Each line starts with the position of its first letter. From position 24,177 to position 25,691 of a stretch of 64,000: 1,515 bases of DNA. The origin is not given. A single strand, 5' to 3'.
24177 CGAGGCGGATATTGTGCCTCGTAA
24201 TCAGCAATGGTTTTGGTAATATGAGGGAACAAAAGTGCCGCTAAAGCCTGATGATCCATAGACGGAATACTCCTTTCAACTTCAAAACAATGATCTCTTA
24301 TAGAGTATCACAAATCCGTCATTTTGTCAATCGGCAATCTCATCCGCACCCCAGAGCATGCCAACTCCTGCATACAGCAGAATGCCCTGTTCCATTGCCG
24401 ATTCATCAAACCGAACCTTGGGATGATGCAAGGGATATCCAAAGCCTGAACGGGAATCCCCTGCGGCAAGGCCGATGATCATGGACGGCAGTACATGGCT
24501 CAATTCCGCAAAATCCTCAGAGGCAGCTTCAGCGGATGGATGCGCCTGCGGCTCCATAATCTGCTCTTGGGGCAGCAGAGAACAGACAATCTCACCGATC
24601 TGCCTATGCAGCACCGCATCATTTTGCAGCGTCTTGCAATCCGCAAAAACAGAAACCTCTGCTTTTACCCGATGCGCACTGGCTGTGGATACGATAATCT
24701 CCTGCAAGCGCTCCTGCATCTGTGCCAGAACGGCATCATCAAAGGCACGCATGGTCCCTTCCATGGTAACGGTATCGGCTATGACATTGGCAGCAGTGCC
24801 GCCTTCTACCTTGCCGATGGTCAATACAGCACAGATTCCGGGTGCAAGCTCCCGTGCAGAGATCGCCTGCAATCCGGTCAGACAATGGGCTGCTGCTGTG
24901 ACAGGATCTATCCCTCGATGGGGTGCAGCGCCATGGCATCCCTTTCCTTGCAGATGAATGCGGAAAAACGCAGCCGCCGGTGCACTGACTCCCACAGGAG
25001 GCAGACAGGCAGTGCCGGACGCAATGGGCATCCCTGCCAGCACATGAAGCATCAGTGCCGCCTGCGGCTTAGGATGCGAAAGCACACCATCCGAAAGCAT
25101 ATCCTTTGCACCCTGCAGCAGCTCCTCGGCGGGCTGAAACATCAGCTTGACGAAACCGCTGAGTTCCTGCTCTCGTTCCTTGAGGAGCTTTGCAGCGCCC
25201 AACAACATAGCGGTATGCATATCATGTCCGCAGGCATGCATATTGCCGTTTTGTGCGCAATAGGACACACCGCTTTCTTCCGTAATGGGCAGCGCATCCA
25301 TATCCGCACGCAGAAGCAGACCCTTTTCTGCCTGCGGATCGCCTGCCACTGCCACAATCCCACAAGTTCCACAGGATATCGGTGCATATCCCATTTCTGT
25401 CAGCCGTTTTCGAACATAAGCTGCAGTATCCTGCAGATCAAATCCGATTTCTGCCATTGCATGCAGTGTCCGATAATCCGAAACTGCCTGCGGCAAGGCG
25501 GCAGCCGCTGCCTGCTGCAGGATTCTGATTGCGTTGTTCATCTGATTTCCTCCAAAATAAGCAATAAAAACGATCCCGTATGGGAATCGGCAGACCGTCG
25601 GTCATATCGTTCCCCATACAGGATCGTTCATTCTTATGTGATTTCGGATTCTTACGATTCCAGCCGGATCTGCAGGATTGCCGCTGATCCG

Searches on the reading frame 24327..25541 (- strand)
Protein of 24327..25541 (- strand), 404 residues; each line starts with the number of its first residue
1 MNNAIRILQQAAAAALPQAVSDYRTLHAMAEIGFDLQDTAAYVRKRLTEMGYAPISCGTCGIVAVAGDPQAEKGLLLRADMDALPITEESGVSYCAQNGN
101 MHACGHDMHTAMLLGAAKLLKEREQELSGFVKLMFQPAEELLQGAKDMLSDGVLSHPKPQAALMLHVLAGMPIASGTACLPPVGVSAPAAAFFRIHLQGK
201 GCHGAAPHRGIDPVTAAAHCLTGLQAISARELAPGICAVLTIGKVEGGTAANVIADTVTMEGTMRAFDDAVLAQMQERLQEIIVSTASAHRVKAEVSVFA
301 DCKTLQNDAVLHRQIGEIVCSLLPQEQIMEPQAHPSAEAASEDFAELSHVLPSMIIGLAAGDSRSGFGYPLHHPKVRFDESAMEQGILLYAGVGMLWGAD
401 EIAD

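Call 12: search_protein_families(library=pfam, proteins=[window:24327-25541:-], max_evalue=0.001)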
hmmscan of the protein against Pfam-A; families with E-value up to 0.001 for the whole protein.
window:24327-25541:- (404 aa): 2 families
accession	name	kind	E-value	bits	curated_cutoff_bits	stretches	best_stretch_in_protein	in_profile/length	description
PF01546.33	Peptidase_M20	-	9.8e-28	97.9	24.6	1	76-392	1-202/206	Peptidase family M20/M25/M40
PF07687.19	M20_dimer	-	8.8e-11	42.2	21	1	191-286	7-102/107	Peptidase dimerisation domain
